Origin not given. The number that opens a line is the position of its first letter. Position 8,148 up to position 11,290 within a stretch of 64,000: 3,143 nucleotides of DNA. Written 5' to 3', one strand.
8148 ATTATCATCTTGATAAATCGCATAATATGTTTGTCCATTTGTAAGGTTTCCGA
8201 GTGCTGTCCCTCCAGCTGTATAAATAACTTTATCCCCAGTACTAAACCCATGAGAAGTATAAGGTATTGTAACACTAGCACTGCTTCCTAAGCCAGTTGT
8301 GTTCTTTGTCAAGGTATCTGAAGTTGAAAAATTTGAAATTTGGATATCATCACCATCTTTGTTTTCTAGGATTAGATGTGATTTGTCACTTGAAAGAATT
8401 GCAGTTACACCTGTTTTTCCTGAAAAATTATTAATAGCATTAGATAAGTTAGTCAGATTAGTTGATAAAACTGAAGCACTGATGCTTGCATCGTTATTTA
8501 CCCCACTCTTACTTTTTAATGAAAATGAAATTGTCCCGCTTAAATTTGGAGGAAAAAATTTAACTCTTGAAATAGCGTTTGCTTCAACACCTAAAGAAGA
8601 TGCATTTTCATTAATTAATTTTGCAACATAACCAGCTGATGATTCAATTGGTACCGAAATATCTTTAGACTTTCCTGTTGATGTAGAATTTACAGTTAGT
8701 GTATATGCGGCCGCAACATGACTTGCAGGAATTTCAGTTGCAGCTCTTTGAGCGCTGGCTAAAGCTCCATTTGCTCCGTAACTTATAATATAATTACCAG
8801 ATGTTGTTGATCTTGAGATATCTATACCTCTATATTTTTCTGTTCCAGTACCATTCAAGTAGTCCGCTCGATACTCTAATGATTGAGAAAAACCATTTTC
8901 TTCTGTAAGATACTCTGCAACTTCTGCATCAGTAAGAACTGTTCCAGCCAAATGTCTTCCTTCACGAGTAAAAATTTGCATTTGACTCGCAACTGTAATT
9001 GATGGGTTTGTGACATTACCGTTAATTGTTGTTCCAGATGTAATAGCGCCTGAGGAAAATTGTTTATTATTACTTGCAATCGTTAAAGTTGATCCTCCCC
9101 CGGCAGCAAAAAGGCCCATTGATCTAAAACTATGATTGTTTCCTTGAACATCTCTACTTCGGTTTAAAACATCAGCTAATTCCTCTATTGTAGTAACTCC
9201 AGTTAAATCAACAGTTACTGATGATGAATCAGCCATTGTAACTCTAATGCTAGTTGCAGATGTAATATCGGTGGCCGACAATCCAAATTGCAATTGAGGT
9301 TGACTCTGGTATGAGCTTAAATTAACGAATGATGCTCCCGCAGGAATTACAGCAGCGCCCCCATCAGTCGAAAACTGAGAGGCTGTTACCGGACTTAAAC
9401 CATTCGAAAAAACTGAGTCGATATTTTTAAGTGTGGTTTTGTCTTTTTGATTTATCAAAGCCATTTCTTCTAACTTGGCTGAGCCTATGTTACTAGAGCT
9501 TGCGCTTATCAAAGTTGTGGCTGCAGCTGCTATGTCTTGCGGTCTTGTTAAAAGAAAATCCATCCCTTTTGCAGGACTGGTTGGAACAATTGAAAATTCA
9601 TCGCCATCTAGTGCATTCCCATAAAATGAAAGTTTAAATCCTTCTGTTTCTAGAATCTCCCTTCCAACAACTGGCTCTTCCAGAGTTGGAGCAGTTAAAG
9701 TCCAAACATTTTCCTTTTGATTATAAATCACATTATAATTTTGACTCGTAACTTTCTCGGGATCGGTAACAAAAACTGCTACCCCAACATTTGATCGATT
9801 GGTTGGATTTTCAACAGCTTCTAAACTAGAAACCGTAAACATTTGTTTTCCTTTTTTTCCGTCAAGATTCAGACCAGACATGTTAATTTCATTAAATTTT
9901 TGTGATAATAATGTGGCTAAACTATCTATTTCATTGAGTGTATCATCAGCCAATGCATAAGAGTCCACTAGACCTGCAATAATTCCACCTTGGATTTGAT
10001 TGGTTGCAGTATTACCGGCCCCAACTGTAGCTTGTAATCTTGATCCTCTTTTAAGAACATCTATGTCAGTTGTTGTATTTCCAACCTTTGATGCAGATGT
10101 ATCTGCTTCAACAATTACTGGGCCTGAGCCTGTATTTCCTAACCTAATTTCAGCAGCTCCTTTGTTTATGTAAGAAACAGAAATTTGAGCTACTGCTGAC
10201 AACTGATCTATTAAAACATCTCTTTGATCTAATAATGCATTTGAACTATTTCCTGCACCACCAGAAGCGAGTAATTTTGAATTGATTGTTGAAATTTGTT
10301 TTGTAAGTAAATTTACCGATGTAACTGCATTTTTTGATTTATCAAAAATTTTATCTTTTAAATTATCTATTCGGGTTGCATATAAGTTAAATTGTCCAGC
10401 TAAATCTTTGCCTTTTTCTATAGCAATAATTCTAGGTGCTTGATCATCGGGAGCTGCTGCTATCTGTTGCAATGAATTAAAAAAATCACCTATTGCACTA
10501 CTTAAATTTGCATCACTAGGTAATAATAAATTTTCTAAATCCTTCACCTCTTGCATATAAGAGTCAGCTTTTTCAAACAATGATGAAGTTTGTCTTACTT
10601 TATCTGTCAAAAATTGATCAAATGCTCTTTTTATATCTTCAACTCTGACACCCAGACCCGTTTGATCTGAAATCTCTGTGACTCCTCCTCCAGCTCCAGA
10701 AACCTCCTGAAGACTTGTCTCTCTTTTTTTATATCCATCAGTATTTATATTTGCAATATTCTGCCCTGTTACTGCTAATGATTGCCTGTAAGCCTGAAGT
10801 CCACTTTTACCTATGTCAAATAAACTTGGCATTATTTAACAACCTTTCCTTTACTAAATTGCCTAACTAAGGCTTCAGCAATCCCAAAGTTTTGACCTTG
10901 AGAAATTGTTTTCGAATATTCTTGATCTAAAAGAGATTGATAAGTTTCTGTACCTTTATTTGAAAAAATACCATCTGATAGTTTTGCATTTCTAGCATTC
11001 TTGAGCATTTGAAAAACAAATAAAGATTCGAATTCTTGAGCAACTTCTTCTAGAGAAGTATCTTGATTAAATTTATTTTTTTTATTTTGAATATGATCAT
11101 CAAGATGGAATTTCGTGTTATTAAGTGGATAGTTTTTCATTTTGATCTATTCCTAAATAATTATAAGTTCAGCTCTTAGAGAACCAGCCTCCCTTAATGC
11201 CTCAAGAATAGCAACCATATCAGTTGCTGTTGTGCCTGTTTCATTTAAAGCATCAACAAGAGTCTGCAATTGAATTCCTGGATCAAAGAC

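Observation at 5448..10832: Giant 1794-aa hook-associated protein FlgK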

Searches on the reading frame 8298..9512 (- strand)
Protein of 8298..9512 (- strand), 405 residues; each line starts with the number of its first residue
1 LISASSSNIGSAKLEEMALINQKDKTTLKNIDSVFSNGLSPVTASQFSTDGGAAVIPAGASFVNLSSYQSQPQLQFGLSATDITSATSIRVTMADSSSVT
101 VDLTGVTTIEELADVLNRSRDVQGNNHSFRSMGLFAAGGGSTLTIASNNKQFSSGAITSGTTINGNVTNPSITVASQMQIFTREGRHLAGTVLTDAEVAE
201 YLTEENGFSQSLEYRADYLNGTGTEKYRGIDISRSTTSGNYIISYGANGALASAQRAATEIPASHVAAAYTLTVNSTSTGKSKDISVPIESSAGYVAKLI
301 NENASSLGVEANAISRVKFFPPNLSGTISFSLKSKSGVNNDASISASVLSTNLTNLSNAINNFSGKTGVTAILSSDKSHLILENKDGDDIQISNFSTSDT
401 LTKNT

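Call 24: search_protein_families(library=phrogs, proteins=[window:8328-9512:-], max_evalue=0.1)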
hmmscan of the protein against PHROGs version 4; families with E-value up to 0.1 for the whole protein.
window:8328-9512:- (395 aa): 0 families

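Call 31: find_homologous_proteins(query=window:8298-9512:-, max_evalue=0.00001)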
Query window:8298-9512:- (405 aa): 20 proteins with E <= 0.00001 among 8000 candidates.
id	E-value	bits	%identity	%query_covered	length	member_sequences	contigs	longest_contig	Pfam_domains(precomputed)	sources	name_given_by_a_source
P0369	1.1e-198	678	99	82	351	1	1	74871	-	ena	-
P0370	1.8e-159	549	78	82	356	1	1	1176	PF07196.19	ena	-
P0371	6.5e-149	514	77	78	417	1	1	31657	-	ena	-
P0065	3.5e-145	502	74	82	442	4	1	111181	PF21158.4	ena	-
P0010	8.2e-138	477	68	82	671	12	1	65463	PF22638.2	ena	-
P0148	3.1e-136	472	76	73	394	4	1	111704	-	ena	-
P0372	3.3e-125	436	77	66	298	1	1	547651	-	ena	-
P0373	1.8e-115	404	79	60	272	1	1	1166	-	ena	-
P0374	1.2e-111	391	79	60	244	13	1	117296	-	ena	-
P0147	2.6e-106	374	62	71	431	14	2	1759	PF07196.19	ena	-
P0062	3.3e-84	301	77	47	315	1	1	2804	-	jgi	-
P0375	1.1e-75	273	64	52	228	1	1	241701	-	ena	-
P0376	2.1e-65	239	63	48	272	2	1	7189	-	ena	-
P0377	5.1e-57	212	74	34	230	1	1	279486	-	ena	-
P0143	2.8e-48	183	75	33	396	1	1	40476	-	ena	-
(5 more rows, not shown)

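Call 76: find_encoding_contigs(protein=P0369, flank=10000, max_places=3)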
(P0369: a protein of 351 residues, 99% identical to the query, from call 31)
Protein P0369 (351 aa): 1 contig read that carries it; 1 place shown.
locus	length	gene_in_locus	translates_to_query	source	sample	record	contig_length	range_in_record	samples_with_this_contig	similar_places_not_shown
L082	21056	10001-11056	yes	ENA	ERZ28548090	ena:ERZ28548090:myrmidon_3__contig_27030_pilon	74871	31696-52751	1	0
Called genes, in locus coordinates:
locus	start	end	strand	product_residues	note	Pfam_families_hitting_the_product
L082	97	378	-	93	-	-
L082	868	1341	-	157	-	-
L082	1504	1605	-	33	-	-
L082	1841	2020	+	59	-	PF01894:YjbQ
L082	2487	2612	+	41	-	-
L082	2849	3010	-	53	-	PF00005:ABC_tran (weak)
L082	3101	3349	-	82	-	PF13476:AAA_23, PF00005:ABC_tran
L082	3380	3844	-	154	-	-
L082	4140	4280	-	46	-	-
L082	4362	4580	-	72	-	-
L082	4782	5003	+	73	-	-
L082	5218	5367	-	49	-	-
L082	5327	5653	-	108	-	PF00210:Ferritin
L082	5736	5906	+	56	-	PF00460:Flg_bb_rod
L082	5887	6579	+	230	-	PF22692:LlgE_F_G_D1, PF06429:Flg_bbr_C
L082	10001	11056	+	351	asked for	-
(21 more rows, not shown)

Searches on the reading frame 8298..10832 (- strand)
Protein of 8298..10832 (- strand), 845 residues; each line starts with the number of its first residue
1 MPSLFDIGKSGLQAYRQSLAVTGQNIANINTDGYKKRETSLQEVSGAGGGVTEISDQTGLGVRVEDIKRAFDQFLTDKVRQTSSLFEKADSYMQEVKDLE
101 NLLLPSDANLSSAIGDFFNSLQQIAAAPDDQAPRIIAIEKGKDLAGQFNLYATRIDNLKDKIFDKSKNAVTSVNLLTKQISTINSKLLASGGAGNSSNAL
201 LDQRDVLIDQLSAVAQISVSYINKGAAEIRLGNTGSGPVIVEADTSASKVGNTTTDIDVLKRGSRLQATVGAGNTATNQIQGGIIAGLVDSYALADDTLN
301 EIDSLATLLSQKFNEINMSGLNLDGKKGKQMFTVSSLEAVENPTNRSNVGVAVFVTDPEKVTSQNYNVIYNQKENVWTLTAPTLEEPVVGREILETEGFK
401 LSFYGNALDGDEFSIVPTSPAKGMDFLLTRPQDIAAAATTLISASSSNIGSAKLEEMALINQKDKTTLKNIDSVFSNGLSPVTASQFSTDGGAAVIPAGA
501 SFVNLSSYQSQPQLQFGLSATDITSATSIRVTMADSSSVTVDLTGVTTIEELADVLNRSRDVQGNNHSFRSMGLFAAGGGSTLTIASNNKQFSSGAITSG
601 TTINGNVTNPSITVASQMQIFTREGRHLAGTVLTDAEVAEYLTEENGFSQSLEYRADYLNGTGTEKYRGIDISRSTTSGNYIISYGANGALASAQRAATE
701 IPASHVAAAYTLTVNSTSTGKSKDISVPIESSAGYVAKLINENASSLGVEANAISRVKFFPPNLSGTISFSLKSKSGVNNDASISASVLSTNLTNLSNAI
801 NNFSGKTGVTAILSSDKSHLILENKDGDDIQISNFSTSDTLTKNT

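Call 60: predict_structure(alignment_id=A3)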
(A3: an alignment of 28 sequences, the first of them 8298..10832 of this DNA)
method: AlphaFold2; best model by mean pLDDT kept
length: 845 residues; sequences in the alignment: 28
mean_pLDDT: 67.6   pTM: 0.45
mean pLDDT of the five models: 67.6, 64.7, 64.5, 63.6, 62.0
residues with pLDDT >= 90: 120; 70-90: 337; 50-70: 155; < 50: 233
segments of 3 or more residues with pLDDT < 50: 1-8, 18-63, 440-509, 612-641, 643-678, 694-706, 749-766, 788-791
pLDDT, mean of each block of 10 residues (from residue 1): 44 49 40 35 33 34 48 74 89 90 72 85 75 84 90 91 93 91 80 63 86 89 79 83 64 81 85 84 91 92 90 86 81 85 83 82 85 91 86 88 90 87 87 69 40 31 35 37 30 32 37 85 89 90 88 85 83 80 81 88 84 39 42 44 45 36 34 40 56 47 48 66 68 57 60 38 44 54 52 65 65 73 71 59 52
secondary structure, 60 per line:
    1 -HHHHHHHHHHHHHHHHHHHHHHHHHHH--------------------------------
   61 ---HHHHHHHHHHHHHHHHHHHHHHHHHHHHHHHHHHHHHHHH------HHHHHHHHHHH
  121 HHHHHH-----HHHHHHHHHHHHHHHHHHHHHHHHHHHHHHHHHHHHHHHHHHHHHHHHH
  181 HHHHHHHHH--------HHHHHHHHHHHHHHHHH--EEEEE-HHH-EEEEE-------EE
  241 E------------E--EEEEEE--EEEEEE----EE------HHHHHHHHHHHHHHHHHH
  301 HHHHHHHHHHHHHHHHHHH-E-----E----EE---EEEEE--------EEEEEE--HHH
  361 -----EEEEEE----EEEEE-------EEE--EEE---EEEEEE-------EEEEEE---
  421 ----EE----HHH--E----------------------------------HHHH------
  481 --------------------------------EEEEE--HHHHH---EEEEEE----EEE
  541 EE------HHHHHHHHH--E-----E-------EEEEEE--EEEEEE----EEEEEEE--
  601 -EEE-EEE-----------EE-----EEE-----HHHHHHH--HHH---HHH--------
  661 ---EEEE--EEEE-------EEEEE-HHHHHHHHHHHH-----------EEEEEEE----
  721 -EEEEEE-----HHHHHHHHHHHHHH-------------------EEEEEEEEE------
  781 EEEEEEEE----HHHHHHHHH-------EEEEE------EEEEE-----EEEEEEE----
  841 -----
elements in order (helices of 4 or more, strands of 3 or more residues): H2-28 H64-103 H110-126 H132-189 H198-214 E217-221 E227-231 E239-241 E257-262 E265-270 H283-319 E337-341 E350-355 E366-371 E376-380 E388-390 E393-395 E399-404 E412-417 H471-474 E513-517 H520-524 E528-533 E538-542 H549-557 E574-579 E582-587 E592-598 E602-604 E606-608 E627-629 H635-641 E664-667 E670-673 E681-685 H687-698 E710-716 E722-727 H733-746 E766-774 E781-788 H793-801 E809-813 E820-824 E830-836

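Call 68: fold_search(model_id=the predicted structure, library=pdb)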
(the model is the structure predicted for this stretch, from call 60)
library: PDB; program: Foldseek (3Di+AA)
matches with E <= 10: 355; with E <= 0.001: 16
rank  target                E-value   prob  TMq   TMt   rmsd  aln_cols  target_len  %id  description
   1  2d4y_A                8.6e-21  1.00  0.30  0.59   8.4       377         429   23  Crystal structure of a 49K fragment of HAP1 (FlgK) (released 2006-11-14)
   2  2d4y_B                5.3e-20  1.00  0.29  0.57   8.6       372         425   22  Crystal structure of a 49K fragment of HAP1 (FlgK) (released 2006-11-14)
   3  9u4r_CC               7.7e-20  1.00  0.32  0.47   8.7       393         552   25  Structure of the intial complex in filament assembly at 3.23 angstroms resolution, conformation 2. (released 2026-03-25)
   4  4ut1                  1.7e-19  1.00  0.29  0.44  19.8       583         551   18  The structure of the flagellar hook junction protein FlgK from Burkholderia pseudomallei (released 2015-02-11)
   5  9go6_C                4.3e-19  1.00  0.30  0.45   8.6       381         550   24  Salmonella hook-filament junction complex (released 2025-04-09)
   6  9u4r_CA               4.8e-19  1.00  0.31  0.46   8.5       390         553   25  Structure of the intial complex in filament assembly at 3.23 angstroms resolution, conformation 2. (released 2026-03-25)
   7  9go6_F                1.2e-18  1.00  0.32  0.48   8.7       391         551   24  Salmonella hook-filament junction complex (released 2025-04-09)
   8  9go6_A                3.5e-18  1.00  0.31  0.47   8.4       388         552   24  Salmonella hook-filament junction complex (released 2025-04-09)
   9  9go6_E                1.9e-17  1.00  0.30  0.45   8.6       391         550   26  Salmonella hook-filament junction complex (released 2025-04-09)
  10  5xbj                  1.4e-09  1.00  0.26  0.42  14.6       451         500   14  The structure of the flagellar hook junction protein HAP1 (FlgK) from Campylobacter jejuni (released 2017-12-06)
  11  5ziz_A                3.1e-05  1.00  0.09  0.23  23.6       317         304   14  Crystal structure of Xanthomonas campestris FlgL (space group H3) (released 2018-10-17)
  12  7c7z_A                8.7e-05  1.00  0.09  0.22  22.6       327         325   15  Crystal structure of the flagellar junction protein FlgL from Legionella pneumophila (released 2020-08-12)
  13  7c7z_B                1.3e-04  1.00  0.09  0.24  23.4       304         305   15  Crystal structure of the flagellar junction protein FlgL from Legionella pneumophila (released 2020-08-12)
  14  9gsx_L                2.9e-04  1.00  0.20  0.27  16.6       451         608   15  Campylobacter hook-filament junction-cap complex (released 2025-04-09)
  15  5yti                  3.2e-04  0.99  0.08  0.20  23.1       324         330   14  Crystal structure of flagellar hook associated protein-3 (HAP-3: Q5ZW61_LEGPH) from Legionella pneumophila (released 2018-01-17)
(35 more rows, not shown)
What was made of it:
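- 9813..10832 (-): FlgK core, aa 1-340: N-terminal D0 segment plus the D1 helical domain. Foldseek match to 2d4y and 9go6, E down to 9e-21 (call 68). pLDDT 75-93 (call 60).
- On FlgK / HAP1 (TIGR02492, PF22638): Foldseek matches to 2d4y, 9go6, 9u4r, 4ut1 and 5xbj, E from 8.6e-21 to 1.4e-9 (call 68)
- Closest known: Salmonella FlgK in the solved hook-filament junction. Same: The predicted structure matches at E about 1e-18 to 1e-19 (call 68).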

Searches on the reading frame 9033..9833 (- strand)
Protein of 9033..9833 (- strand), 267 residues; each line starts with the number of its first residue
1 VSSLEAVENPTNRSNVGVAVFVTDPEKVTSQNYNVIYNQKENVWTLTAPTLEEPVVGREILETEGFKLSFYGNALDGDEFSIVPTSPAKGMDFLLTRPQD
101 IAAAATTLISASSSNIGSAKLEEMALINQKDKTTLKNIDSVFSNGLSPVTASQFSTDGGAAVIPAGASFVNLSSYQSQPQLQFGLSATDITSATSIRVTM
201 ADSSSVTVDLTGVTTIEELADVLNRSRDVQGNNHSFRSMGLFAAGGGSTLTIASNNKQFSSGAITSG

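Call 8: search_protein_families(library=pfam, proteins=[window:9033-9833:-], max_evalue=10)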
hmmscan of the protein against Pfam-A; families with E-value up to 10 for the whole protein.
window:9033-9833:- (267 aa): 1 family
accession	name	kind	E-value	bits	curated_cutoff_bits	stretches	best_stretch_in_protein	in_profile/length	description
PF21158.3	flgK_1st_1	-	0.00093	19.6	24.2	1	9-84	3-81/81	Flagellar hook-associated protein 1, D2-like domain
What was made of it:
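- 9513..9812 (-): FlgK D2-like beta domain, aa 341-440. The insert starts right after it. PF21158, sub-threshold (call 8).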

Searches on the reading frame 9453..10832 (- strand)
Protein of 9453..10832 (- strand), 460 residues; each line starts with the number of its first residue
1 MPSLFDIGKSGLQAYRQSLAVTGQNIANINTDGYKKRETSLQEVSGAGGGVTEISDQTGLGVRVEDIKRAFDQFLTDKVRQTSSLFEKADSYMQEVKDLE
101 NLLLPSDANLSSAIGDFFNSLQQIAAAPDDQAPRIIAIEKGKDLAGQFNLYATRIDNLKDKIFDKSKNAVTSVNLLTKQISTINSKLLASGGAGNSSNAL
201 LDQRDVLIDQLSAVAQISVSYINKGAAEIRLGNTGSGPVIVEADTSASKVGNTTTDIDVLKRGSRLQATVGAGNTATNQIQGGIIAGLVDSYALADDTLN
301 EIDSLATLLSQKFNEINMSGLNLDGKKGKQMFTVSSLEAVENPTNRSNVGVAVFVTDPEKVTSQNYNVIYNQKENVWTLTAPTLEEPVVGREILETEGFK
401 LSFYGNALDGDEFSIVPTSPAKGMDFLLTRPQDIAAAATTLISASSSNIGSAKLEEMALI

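Call 13: find_homologous_proteins(query=window:9453-10832:-, max_evalue=1e-10)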
Query window:9453-10832:- (460 aa): 160 proteins with E <= 1e-10 among 8000 candidates; the best 120 are listed.
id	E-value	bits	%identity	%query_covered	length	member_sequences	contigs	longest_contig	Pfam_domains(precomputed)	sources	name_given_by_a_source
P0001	1.6e-234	796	81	100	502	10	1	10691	PF21158.4,PF00460.26,PF22638.2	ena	-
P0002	8.6e-204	695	80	88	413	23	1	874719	PF00460.26,PF22638.2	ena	-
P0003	5.2e-199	680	69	100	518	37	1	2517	PF00460.26,PF22638.2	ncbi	-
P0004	6.9e-192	656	67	99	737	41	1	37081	PF00460.26,PF22638.2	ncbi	-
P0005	1.1e-187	642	70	92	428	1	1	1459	PF00460.26,PF22638.2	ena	-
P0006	3.5e-176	604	62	100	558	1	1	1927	PF00460.26,PF22638.2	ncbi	-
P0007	1.9e-166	572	75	76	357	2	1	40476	PF21158.4,PF22638.2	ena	-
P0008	5.8e-165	567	81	72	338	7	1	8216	PF00460.26,PF22638.2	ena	-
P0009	2.6e-153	529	71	77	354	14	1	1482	PF00460.26,PF22638.2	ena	-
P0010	1.2e-143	497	65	77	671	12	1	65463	PF22638.2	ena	-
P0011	1.7e-142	493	83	61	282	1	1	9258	PF00460.26,PF22638.2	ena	-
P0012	2.4e-135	470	84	57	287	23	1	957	PF00460.26,PF22638.2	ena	-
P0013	6.7e-133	462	69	69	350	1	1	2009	PF00460.26,PF22638.2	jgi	-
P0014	1.2e-128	448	81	57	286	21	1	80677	PF00460.26,PF22638.2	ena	-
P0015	9.8e-127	441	75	62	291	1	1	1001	PF00460.26,PF22638.2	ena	-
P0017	3.0e-104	367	44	97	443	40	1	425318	PF00460.26,PF22638.2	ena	-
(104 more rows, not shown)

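Call 14: find_encoding_contigs(protein=P0002, flank=10000, max_places=3)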
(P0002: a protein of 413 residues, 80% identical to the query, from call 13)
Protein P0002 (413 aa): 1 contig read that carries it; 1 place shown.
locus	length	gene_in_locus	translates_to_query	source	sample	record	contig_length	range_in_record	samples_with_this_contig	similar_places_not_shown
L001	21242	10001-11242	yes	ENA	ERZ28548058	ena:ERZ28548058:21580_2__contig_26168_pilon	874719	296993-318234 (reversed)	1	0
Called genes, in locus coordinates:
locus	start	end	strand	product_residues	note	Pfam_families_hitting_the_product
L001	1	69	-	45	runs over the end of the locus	-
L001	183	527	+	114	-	-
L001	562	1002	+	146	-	-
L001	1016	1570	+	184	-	PF00005:ABC_tran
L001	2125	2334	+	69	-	PF20104:DUF6494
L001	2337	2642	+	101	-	-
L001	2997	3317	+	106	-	PF04134:DCC1-like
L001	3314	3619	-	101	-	-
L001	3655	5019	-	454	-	PF00005:ABC_tran, PF13304:AAA_21 (weak), PF02463:SMC_N (weak)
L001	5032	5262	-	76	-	-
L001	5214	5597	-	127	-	-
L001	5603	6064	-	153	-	PF01758:SBF, PF13593:SBF_like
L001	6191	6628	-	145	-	PF00210:Ferritin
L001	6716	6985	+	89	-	-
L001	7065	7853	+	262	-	PF00460:Flg_bb_rod, PF22692:LlgE_F_G_D1, PF06429:Flg_bbr_C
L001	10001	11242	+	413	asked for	PF00460:Flg_bb_rod, PF22638:FlgK_D1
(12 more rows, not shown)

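Call 15: find_encoding_contigs(protein=P0017, flank=10000, max_places=3)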
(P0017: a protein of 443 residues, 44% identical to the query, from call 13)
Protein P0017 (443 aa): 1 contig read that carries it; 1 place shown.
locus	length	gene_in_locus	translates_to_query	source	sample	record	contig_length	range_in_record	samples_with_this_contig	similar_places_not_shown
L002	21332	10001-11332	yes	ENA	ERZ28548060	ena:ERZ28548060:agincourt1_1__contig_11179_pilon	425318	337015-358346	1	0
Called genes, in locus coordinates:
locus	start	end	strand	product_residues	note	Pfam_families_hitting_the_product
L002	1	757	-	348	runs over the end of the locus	-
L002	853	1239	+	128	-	-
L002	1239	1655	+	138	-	PF00460:Flg_bb_rod (weak), PF06429:Flg_bbr_C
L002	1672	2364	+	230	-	PF03963:FlgD, PF13860:FlgD_ig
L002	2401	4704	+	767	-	PF00460:Flg_bb_rod (weak), PF22692:LlgE_F_G_D1, PF07559:FlgE_D2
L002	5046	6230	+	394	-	PF07559:FlgE_D2 (weak), PF06429:Flg_bbr_C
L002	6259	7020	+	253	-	PF22692:LlgE_F_G_D1, PF06429:Flg_bbr_C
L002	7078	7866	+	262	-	PF00460:Flg_bb_rod, PF22692:LlgE_F_G_D1, PF06429:Flg_bbr_C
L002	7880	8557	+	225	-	PF02107:FlgH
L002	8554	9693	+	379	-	PF02119:FlgI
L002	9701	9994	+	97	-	PF10135:Rod-binding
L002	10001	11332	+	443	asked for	PF00460:Flg_bb_rod (weak), PF22638:FlgK_D1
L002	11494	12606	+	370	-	-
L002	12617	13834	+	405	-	-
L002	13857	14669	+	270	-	PF06429:Flg_bbr_C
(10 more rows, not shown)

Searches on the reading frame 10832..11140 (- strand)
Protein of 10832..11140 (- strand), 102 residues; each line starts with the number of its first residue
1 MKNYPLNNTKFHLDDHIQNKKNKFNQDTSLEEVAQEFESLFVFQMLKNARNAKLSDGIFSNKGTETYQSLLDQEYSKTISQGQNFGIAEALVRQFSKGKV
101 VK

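Call 5: search_protein_families(library=pfam, proteins=[window:10832-11140:-], max_evalue=0.01)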
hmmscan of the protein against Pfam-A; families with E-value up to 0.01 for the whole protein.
window:10832-11140:- (102 aa): 1 family
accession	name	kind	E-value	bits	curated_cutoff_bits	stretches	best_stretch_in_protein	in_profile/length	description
PF10135.14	Rod-binding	-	6.4e-14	52.7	25.1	1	47-94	1-51/51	Rod binding protein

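Call 6: search_protein_families(library=ncbifam, proteins=[window:10832-11140:-], max_evalue=0.01)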
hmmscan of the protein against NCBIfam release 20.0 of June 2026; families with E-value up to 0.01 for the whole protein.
window:10832-11140:- (102 aa): 10 families
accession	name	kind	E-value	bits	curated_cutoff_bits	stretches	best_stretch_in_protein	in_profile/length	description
TIGR02541.1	flagell_FlgJ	equivalog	6.7e-15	55.7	193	1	25-99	18-92/294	flagellar assembly peptidoglycan hydrolase FlgJ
NF009357.0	PRK12712.1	equivalog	6.8e-12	45.4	606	1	21-97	30-105/344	flagellar rod assembly protein/muramidase FlgJ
NF009354.0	PRK12709.1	equivalog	2e-11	43.9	456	1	18-96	25-101/323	flagellar rod assembly protein/muramidase FlgJ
NF009358.0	PRK12713.1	equivalog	2.5e-10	40.3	595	1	25-99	34-107/339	flagellar rod assembly protein/muramidase FlgJ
NF009355.0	PRK12710.1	equivalog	2.1e-09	37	358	1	21-96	20-98/291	flagellar rod assembly protein/muramidase FlgJ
NF009431.0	PRK12790.1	equivalog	5.1e-07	29.6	110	1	25-94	35-105/115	flagellar assembly peptidoglycan hydrolase FlgJ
NF009352.0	PRK12708.1-4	equivalog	0.0002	21.7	178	1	27-97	25-99/140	peptidoglycan hydrolase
NF009349.0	PRK12708.1-1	equivalog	0.0029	18.1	141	1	26-96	21-95/97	peptidoglycan hydrolase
NF058576.1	EntV_fam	equivalog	0.0053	16.8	130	1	18-83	26-90/162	EntV family bacteriocin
NF009350.0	PRK12708.1-2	equivalog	0.0097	16.2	189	0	16-95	16-98/132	peptidoglycan hydrolase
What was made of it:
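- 10832..11140 (-): flgJ, 102 aa: rod-binding domain only, no muramidase domain. calls 5, 6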
